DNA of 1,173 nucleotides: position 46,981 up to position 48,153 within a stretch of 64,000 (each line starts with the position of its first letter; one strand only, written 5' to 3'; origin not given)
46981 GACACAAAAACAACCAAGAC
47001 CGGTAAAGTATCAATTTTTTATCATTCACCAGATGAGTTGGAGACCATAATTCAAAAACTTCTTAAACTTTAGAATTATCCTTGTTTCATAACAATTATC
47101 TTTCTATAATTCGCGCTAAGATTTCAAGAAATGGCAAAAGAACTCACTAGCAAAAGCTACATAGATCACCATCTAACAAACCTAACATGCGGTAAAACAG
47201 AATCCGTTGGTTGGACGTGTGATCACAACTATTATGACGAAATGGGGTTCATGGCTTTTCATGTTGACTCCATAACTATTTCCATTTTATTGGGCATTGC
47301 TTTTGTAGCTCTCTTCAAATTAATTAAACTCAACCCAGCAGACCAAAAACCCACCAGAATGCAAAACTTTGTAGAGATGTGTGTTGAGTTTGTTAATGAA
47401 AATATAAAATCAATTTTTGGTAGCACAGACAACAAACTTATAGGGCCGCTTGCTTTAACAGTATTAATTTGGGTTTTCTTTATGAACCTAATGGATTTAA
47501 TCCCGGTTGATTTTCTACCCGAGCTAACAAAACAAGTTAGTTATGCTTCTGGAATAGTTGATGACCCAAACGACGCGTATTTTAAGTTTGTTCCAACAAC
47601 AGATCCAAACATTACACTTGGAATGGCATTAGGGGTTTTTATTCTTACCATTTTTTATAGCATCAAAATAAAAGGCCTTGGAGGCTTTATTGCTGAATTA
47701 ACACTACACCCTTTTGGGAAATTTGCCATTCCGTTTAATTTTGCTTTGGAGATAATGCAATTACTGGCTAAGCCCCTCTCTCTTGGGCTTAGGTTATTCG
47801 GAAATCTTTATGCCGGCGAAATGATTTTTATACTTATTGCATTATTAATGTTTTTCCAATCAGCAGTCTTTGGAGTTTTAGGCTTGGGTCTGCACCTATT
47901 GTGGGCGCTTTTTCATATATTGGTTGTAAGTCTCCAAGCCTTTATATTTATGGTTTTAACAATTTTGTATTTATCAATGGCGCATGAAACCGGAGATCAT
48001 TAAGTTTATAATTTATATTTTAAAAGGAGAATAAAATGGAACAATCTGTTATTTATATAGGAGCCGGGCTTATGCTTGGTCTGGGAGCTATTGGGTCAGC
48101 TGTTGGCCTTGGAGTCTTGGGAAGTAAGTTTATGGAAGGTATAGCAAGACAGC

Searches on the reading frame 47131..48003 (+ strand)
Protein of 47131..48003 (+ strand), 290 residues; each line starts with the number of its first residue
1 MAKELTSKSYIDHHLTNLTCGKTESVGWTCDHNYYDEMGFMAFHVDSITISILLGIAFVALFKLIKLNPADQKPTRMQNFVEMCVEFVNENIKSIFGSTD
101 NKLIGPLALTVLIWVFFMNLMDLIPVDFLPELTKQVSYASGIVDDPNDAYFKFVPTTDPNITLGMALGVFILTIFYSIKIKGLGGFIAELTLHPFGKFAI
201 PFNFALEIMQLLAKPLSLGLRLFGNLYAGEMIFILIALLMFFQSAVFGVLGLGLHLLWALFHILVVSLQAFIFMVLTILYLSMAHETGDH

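Call 9: search_protein_families(library=ncbifam, proteins=[window:47131-48003:+], max_evalue=0.00001)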
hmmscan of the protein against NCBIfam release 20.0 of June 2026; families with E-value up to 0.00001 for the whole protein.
window:47131-48003:+ (290 aa): 14 families
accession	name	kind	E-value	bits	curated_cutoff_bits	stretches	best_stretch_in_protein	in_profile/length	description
NF004477.0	PRK05815.1-1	equivalog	1.8e-102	342.4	280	1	3-287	6-267/268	F0F1 ATP synthase subunit A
TIGR01131.1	ATP_synt_6_or_A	equivalog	4.8e-44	150.9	102.6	1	40-283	10-225/227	F0F1 ATP synthase subunit A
NF004479.0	PRK05815.1-4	equivalog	1e-32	113.3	268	1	41-282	13-231/238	F0F1 ATP synthase subunit A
NF004482.0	PRK05815.2-4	equivalog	5.7e-26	91.7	225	1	41-287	25-250/252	F0F1 ATP synthase subunit A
NF004481.0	PRK05815.2-3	equivalog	1.1e-22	80.7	227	2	155-287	104-220/225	F0F1 ATP synthase subunit A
NF009953.0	PRK13419.1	equivalog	4.3e-19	69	460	2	156-289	200-336/346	F0F1 ATP synthase subunit A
NF004486.0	PRK05815.3-4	equivalog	9.7e-19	68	272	1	56-286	36-224/224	F0F1 ATP synthase subunit A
NF004484.0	PRK05815.3-2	equivalog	1.2e-17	64.5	234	2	155-285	102-224/226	F0F1 ATP synthase subunit A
TIGR03306.1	altF1_A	exception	2.3e-13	50.3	302.1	1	155-284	102-215/217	alternate F1F0 ATPase, F0 subunit A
NF004485.0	PRK05815.3-3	equivalog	1.4e-12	47.6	249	1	155-287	109-254/281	F0F1 ATP synthase subunit A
NF009954.0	PRK13420.1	equivalog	1.5e-12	47.7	272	1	154-284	102-216/229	F0F1 ATP synthase subunit A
NF009955.0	PRK13421.1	equivalog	3.7e-12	46.2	302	1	155-286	103-218/231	F0F1 ATP synthase subunit A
NF009952.0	PRK13417.1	equivalog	1.3e-08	34.6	531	1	50-283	104-347/352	F0F1 ATP synthase subunit A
NF004487.0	PRK05815.3-5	equivalog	2.2e-07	30.5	224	0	203-287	147-239/269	F0F1 ATP synthase subunit A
